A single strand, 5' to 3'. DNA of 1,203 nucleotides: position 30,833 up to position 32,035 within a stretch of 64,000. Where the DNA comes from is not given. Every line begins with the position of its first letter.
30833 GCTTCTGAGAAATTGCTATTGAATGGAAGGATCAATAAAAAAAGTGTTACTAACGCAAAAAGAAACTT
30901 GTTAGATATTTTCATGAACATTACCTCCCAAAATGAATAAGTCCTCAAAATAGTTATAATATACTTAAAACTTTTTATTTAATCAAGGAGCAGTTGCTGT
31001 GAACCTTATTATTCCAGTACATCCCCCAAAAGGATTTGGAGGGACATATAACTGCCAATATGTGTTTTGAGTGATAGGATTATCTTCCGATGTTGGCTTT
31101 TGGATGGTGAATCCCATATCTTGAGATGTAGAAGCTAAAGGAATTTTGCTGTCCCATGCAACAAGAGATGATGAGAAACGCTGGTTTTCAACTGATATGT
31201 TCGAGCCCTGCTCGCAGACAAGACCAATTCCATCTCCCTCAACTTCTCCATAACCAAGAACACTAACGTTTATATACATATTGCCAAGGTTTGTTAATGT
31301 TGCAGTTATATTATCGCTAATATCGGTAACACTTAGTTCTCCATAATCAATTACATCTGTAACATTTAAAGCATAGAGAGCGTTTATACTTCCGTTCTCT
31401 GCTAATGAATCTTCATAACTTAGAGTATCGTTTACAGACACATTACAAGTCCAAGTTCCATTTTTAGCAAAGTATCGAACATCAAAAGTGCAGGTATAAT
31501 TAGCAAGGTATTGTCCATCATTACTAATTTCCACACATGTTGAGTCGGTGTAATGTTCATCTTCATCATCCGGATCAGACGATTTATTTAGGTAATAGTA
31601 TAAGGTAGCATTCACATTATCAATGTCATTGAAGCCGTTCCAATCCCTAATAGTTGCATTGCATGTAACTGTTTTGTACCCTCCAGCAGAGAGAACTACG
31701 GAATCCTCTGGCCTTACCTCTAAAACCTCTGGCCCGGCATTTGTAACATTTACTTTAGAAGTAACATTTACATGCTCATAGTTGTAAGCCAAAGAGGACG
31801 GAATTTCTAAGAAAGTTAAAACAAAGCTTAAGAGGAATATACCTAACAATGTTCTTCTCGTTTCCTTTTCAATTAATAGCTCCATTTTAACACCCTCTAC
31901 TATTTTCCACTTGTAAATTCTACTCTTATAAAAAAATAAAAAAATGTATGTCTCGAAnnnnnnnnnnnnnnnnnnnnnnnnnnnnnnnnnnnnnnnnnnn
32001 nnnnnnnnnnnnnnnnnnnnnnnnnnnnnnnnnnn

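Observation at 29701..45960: Segmental duplication of a secreted-protein cassette (family A ~300 aa with 'RFTATAP' end, family B ~245 aa with 'YYF..EI' end), each near a YhgE/Pip-ABC pair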

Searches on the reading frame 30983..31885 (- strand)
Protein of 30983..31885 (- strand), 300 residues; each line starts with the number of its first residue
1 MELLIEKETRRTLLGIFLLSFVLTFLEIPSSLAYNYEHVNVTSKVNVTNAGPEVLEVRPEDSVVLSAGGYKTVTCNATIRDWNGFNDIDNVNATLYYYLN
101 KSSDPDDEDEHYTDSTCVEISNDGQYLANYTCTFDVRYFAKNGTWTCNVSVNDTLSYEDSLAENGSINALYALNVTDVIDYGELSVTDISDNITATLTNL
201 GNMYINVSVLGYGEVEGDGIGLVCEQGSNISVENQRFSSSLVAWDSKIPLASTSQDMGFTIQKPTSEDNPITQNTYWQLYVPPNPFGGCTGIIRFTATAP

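Call 6: search_protein_families(library=pfam, proteins=[window:30983-31885:-], max_evalue=1)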
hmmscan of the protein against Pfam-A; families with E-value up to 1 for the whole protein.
window:30983-31885:- (300 aa): 1 family
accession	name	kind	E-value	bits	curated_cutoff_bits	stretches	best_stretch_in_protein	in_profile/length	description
PF22479.2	Pam3_gp18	-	0.0044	17.9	24.2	1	127-203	19-93/101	Cyanophage baseplate Pam3 plug gp18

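Call 7: search_protein_families(library=ncbifam, proteins=[window:30983-31885:-], max_evalue=1)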
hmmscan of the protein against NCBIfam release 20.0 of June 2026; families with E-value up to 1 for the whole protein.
window:30983-31885:- (300 aa): 1 family
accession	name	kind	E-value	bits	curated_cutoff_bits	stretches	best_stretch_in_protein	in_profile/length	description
NF000242.2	macrolide_MphB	exception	0.091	12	615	1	173-217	212-256/299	Mph(B) family macrolide 2'-phosphotransferase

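Call 8: find_homologous_proteins(query=window:30983-31885:-)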
Query window:30983-31885:- (300 aa): 245 proteins with E <= 0.001 among 915 candidates; the best 120 are listed.
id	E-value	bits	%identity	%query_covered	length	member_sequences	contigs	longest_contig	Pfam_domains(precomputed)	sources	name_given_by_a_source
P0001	5.9e-198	674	100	100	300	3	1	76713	-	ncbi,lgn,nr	ncbi:MAG: hypothetical protein PWQ87_122 [Candidatus Woesearchaeota archaeon]|nr:hypothetical protei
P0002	4.2e-167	573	84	100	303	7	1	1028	-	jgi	jgi:hypothetical protein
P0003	4.5e-156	537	76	100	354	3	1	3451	-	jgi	-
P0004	1.1e-122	427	65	99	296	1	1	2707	-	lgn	-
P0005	2.0e-121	423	66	95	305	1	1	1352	-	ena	-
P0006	2.2e-120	420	63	99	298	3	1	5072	-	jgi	-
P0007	5.9e-120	418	63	97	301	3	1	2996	-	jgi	-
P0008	1.5e-119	417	66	89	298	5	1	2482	-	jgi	jgi:hypothetical protein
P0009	2.4e-118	413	66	95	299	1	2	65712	-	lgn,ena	-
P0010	5.4e-116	405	60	99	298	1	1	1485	-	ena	-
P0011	5.2e-115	402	63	100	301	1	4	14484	-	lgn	-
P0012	4.1e-114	399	60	99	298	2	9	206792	-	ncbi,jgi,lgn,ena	-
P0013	4.7e-114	399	62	99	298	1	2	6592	-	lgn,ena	-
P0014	1.0e-113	398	62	95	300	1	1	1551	-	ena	-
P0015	1.8e-113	397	65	90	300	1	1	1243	-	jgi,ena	-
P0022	7.7e-111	388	62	97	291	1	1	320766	-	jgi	jgi:hypothetical protein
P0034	1.2e-106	375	60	95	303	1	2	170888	-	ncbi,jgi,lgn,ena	ncbi:MAG: hypothetical protein WC758_04645 [Candidatus Woesearchaeota archaeon]|jgi:hypothetical pro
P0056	3.5e-100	353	62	87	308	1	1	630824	-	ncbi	ncbi:MAG: hypothetical protein ACP5N2_06180 [Candidatus Nanoarchaeia archaeon]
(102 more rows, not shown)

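Call 16: find_encoding_contigs(protein=P0056, flank=10000, max_places=2)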
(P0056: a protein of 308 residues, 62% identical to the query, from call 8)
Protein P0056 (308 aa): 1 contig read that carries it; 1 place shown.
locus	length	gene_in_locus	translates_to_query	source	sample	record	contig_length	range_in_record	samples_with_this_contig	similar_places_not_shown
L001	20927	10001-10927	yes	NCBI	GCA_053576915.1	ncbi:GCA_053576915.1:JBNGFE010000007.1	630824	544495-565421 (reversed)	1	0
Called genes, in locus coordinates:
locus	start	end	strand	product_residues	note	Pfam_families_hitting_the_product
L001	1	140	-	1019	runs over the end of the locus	-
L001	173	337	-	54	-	PF05534:HicB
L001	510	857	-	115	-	-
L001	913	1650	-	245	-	-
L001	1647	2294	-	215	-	-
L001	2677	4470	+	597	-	-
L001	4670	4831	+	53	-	-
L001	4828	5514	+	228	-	-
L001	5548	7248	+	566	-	-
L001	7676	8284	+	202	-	PF25212:HVO_A0114 (weak), PF01022:HTH_5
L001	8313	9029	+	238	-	-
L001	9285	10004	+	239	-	-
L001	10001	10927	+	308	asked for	-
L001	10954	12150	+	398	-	-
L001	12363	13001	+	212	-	PF01135:PCMT, PF13649:Methyltransf_25, PF13847:Methyltransf_31, PF08241:Methyltransf_11 (weak), PF08242:Methyltransf_12 (faint)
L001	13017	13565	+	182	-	PF06414:Zeta_toxin, PF08433:KTI12, PF13238:AAA_18, PF13671:AAA_33, PF00406:ADK, PF13207:AAA_17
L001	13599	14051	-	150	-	-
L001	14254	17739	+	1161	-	PF02463:SMC_N, PF13175:AAA_15 (weak), PF13304:AAA_21 (weak), PF13476:AAA_23, PF06470:SMC_hinge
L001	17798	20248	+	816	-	PF00082:Peptidase_S8, PF00431:CUB (weak)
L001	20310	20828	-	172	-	-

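Call 17: find_encoding_contigs(protein=P0034, flank=10000, max_places=2)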
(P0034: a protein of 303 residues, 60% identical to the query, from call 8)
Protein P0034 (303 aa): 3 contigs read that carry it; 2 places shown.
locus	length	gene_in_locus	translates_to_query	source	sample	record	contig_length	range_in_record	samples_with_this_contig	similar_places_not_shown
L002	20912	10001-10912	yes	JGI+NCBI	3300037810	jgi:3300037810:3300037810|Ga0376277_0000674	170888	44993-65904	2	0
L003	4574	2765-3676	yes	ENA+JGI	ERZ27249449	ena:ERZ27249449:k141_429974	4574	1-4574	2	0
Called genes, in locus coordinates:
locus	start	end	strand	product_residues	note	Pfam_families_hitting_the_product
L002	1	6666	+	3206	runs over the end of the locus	PF17957:Big_7 (faint), PF19077:Big_13 (faint), PF10102:DUF2341, PF07705:CARDB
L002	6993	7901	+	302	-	-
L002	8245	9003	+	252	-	-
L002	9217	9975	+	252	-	-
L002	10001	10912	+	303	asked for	-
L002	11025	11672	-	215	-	PF00293:NUDIX (faint)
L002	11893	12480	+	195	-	-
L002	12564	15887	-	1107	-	-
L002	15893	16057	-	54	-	PF05534:HicB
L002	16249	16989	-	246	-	-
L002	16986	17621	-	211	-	PF13384:HTH_23 (faint)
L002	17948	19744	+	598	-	-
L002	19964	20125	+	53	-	-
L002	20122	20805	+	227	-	-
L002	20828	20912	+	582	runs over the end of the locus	-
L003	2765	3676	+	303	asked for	-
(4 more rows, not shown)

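Call 18: predict_structure(alignment_id=A3)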
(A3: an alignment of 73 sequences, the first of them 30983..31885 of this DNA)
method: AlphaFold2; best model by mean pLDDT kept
length: 300 residues; sequences in the alignment: 73
mean_pLDDT: 93.0   pTM: 0.76
mean pLDDT of the five models: 93.0, 92.7, 92.3, 92.0, 91.4
residues with pLDDT >= 90: 248; 70-90: 33; 50-70: 16; < 50: 3
segments of 3 or more residues with pLDDT < 50: 1-3
pLDDT, mean of each block of 10 residues (from residue 1): 55 85 76 66 88 98 94 98 96 98 96 92 98 97 98 97 98 95 97 98 98 97 98 98 98 98 94 98 96 96
secondary structure, 60 per line:
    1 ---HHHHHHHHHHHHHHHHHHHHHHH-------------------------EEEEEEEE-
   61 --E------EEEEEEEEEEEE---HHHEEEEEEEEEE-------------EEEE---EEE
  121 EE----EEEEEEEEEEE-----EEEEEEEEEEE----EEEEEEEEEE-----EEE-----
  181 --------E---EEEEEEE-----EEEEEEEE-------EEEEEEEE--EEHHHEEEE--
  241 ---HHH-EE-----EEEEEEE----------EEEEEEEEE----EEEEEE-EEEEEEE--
elements in order: H4-26 E52-59 E70-81 E88-97 E111-114 E118-122 E127-137 E143-153 E158-167 E173-175 E193-199 E205-212 E220-227 E235-238 E255-261 E272-280 E285-290 E292-298

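Call 23: fold_search(model_id=the predicted structure, library=pdb)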
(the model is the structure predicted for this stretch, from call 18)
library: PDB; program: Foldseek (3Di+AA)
matches with E <= 10: 1824; with E <= 0.001: 52
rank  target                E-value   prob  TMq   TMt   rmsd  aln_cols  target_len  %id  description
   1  6k73_D                2.1e-05  1.00  0.31  0.29  14.9       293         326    8  Chaperone-tip adhesin complex is vital for synergistic activation of CFA/I fimbriae biogenesis (released 2020-06-10)
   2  1qun_B                2.3e-05  1.00  0.32  0.34  10.4       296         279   10  X-RAY STRUCTURE OF THE FIMC-FIMH CHAPERONE ADHESIN COMPLEX FROM UROPATHOGENIC E.COLI (released 1999-08-31)
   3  7sqc_F0               2.6e-05  1.00  0.26  0.25  12.2       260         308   13  Ciliary C1 central pair apparatus isolated from Chlamydomonas reinhardtii (released 2022-04-13)
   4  5dza                  3.2e-05  0.99  0.23  0.22  12.7       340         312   10  Streptococcus agalactiae AgI/II polypeptide BspA C terminal domain (WT) (released 2016-06-22)
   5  7nxd_A                3.3e-05  1.00  0.29  0.13  15.3       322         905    9  Cryo-EM structure of human integrin alpha5beta1 in the half-bent conformation (released 2021-08-25)
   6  1kiu_B                4.8e-05  1.00  0.36  0.38   9.5       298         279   12  FimH adhesin Q133N mutant-FimC chaperone complex with methyl-alpha-D-mannose (released 2002-06-05)
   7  4kkq_A                7.1e-05  1.00  0.24  0.31  20.6       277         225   10  Crystal structure of Vibrio cholerae RbmA (crystal form 1) (released 2013-05-22)
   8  4be6_A                7.5e-05  1.00  0.25  0.32  20.8       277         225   10  V. cholera biofilm scaffolding protein RbmA (released 2013-12-18)
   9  9njy_A                7.5e-05  0.90  0.19  0.19  18.1       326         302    9  Terminal two domains of ClfA002 with bound Fab of AZD7745 (released 2025-07-30)
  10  4kkp_B                7.9e-05  1.00  0.25  0.31  20.7       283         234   12  Crystal structure of Vibrio cholerae RbmA (crystal form 2) (released 2013-05-22)
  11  7tvz_E                8.3e-05  1.00  0.26  0.13  12.4       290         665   10  Cryo-EM structure of human band 3-protein 4.2 complex in diagonal conformation (released 2022-06-08)
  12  8t2v_A                8.3e-05  1.00  0.30  0.13  15.0       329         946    9  Cryo-EM Structures of Full-length Integrin alphaIIbbeta3 in Native Lipids (released 2023-07-26)
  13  8oxv_A                8.7e-05  1.00  0.28  0.14  15.3       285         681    9  Transglutaminase 3 zymogen in complex with DH patient-derived Fab DH63-B02 (released 2023-10-18)
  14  3fcs_A                8.7e-05  0.99  0.27  0.12  14.7       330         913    9  Structure of complete ectodomain of integrin aIIBb3 (released 2009-01-20)
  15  2c26                  1.1e-04  0.99  0.24  0.29  14.3       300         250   12  Structural basis for the promiscuous specificity of the carbohydrate- binding modules from the beta-sandwich super famil (released 2005-10-18)
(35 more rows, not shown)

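Call 26: search_solved_structures(query=A3, max_evalue=10)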
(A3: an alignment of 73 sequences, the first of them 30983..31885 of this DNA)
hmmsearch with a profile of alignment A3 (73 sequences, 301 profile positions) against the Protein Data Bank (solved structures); distinct sequences matched with E-value up to 10: 0.

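Call 30: find_related_loci(query=A3, collection=genome_contigs, flank=10000)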
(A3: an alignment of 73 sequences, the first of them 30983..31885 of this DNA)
Query A3 (300 aa) in genome_contigs; peptide patterns used: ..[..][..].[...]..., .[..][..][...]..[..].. (x = any residue, [..] = any of these).
153 stretches matched a pattern; 65 encode a relative of the query (tblastn E <= 1e-3); 61 distinct loci.
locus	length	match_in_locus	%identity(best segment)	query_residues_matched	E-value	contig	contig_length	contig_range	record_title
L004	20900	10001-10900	85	1-300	1e-160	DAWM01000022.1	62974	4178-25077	MAG TPA_asm: Candidatus Woesearchaeota archaeon UBA119 UBA119_contig_634, whole genome shotgun sequence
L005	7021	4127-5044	76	1-300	2e-147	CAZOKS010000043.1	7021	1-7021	MAG TPA_asm: uncultured Methanosarcinales archaeon isolate binchicken_co256_1010 genome assembly, contig: NODE_31998_len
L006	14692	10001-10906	64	7-300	4e-126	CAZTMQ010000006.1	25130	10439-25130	MAG TPA_asm: uncultured Methanosarcinales archaeon isolate binchicken_co27_466 genome assembly, contig: NODE_3462_length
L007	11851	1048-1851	67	33-300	3e-122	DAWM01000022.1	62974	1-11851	MAG TPA_asm: Candidatus Woesearchaeota archaeon UBA119 UBA119_contig_634, whole genome shotgun sequence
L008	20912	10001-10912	63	4-300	1e-120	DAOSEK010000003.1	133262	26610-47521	MAG TPA_asm: Candidatus Woesearchaeota archaeon isolate AMR_MDS_1807 NODE_98_length_133262_cov_8.136795, whole genome sh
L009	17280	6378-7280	60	2-300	1e-118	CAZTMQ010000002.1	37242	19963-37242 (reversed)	MAG TPA_asm: uncultured Methanosarcinales archaeon isolate binchicken_co27_466 genome assembly, contig: NODE_1909_length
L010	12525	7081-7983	60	2-300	1e-118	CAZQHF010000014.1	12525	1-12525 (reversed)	MAG TPA_asm: uncultured Candidatus Saccharibacteria bacterium isolate binchicken_co27_102 genome assembly, contig: NODE_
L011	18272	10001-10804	65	33-300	9e-118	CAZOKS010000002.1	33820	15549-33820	MAG TPA_asm: uncultured Methanosarcinales archaeon isolate binchicken_co256_1010 genome assembly, contig: NODE_1936_leng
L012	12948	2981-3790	63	31-300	3e-113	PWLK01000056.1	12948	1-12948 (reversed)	MAG: Candidatus Woesearchaeota archaeon isolate CSSed10_238R1 CS-Sed10-C11258, whole genome shotgun sequence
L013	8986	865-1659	61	36-300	1e-112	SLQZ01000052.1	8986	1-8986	MAG: Candidatus Woesearchaeota archaeon isolate CSSed165cm_557 CSSed16-5cm-31854, whole genome shotgun sequence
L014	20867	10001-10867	60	16-299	2e-111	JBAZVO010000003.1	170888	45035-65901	MAG: Candidatus Woesearchaeota archaeon isolate SO_2017_GW1_254 NODE_674_length_170888_cov_5.272597_OW334_2017, whole ge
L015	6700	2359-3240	55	5-298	1e-108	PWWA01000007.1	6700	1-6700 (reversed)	MAG: Candidatus Woesearchaeota archaeon isolate CSSed11_337R1 CS-Sed11-C23322, whole genome shotgun sequence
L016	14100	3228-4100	59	16-300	2e-107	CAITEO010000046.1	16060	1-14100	uncultured Candidatus Woesearchaeota archaeon isolate AlinenSediments_bin-1271 genome assembly, contig: bin-1271:046/101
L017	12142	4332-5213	54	5-300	9e-104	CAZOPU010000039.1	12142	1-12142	MAG TPA_asm: uncultured Methanosarcinales archaeon isolate SRP167436_co1_361 genome assembly, contig: NODE_8729_length_1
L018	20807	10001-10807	59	33-300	4e-102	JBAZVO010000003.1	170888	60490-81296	MAG: Candidatus Woesearchaeota archaeon isolate SO_2017_GW1_254 NODE_674_length_170888_cov_5.272597_OW334_2017, whole ge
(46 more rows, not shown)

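Call 42: search_protein_families(library=pfam, proteins=[L009:3306-4274:+, L002:6993-7901:+, L009:1645-2802:+, L001:1647-2294:-, L001:913-1650:-, L001:4670-4831:+], max_evalue=1)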
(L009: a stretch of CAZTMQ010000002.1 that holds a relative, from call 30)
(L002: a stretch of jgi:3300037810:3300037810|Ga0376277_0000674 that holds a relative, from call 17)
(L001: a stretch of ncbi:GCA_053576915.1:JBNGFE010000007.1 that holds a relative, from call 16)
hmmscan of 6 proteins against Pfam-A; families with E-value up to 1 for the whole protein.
L009:3306-4274:+ (322 aa): 1 family
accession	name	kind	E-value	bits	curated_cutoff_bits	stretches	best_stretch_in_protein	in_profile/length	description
PF11638.13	DnaA_N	-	0.18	12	24.6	1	27-66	20-60/65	DnaA N-terminal domain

L002:6993-7901:+ (302 aa): 2 families
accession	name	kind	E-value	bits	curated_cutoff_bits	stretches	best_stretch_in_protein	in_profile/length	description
PF19027.5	DUF5752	-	0.001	18.9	23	1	265-293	56-84/208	Family of unknown function (DUF5752)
PF12788.12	YmaF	-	0.15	13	27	1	108-173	5-68/97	YmaF family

L009:1645-2802:+ (385 aa): 2 families
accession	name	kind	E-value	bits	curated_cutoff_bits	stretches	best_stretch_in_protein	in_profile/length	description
PF25561.1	QRICH1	-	0.1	13.1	30.8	1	307-344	29-66/115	QRICH1 domain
PF00148.24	Oxidored_nitro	-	0.3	10.4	28.6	1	197-257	233-294/399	Nitrogenase component 1 type Oxidoreductase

L001:1647-2294:- (215 aa): 7 families
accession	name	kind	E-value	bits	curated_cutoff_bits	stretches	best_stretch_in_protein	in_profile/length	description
PF13384.12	HTH_23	-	0.0015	18.7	24.6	0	72-97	13-35/50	Homeodomain-like domain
PF13936.12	HTH_38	-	0.002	18.3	27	1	78-96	19-37/44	Helix-turn-helix domain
PF02001.22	DUF134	-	0.0037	18.2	27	1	159-202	37-80/98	Protein of unknown function DUF134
PF08281.18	Sigma70_r4_2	-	0.012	15.7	25.7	1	166-200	20-54/54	Sigma-70, region 4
PF08299.17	Bac_DnaA_C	-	0.017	15.5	31.5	1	73-101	37-67/69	Bacterial dnaA protein helix-turn-helix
PF20292.4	MC7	-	0.069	13.7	27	1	30-74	5-48/69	ABC-three component (ABC-3C) system Middle Component 7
PF16416.11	GUN4_N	-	0.3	11.4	24.3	1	46-81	19-54/83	ARM-like repeat domain, GUN4-N terminal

L001:913-1650:- (245 aa): 1 family
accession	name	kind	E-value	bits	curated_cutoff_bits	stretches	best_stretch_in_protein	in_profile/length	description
PF04956.18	TrbC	-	0.0013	19.3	27.9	1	9-67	7-61/98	TrbC/VIRB2 pilin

L001:4670-4831:+ (53 aa): 1 family
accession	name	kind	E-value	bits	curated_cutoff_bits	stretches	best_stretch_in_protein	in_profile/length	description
PF18974.5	DUF5710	-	0.092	12.9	26.5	1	37-48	20-31/44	Domain of unknown function (DUF5710)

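Call 46: search_protein_families(library=ncbifam, proteins=[L009:3306-4274:+], max_evalue=1)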
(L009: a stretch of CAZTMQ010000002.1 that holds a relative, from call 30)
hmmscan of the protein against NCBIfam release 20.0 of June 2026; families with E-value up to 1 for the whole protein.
L009:3306-4274:+ (322 aa): 2 families
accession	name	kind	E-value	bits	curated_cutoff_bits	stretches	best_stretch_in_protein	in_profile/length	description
TIGR02228.1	sigpep_I_arch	equivalog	3.3e-11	43.3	51.85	1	237-311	37-112/158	signal peptidase I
NF046067.1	SigPepSipWBacil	equivalog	2.9e-06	27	190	1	238-314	45-122/189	signal peptidase I SipW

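Call 86: find_related_loci(query=A3, collection=viral_contigs, flank=5000)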
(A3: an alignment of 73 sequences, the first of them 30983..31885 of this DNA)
Query A3 (300 aa) in viral_contigs; peptide patterns used: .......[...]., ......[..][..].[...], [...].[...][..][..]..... (x = any residue, [..] = any of these).
108 stretches matched a pattern, but none encodes a relative of the query by tblastn (E <= 1e-3).

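Call 88: find_encoding_contigs(protein=P0022, flank=10000, max_places=1)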
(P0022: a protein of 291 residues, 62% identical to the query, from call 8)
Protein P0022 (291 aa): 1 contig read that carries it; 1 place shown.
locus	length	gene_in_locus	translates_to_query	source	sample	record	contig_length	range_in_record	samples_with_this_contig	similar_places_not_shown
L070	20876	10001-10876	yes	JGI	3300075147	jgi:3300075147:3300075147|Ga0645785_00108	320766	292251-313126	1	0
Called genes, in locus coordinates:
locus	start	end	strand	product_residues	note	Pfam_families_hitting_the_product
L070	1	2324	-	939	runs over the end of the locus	-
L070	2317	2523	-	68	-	PF05534:HicB (weak)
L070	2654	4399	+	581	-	-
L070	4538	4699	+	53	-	-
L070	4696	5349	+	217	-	-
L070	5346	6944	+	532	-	-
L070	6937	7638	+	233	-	-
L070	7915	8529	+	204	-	PF25212:HVO_A0114 (faint), PF01022:HTH_5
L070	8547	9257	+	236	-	-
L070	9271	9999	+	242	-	-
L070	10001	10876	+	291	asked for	-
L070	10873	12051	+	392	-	-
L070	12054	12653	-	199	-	PF00318:Ribosomal_S2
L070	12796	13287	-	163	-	PF02834:LigT_PEase (faint)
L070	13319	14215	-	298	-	-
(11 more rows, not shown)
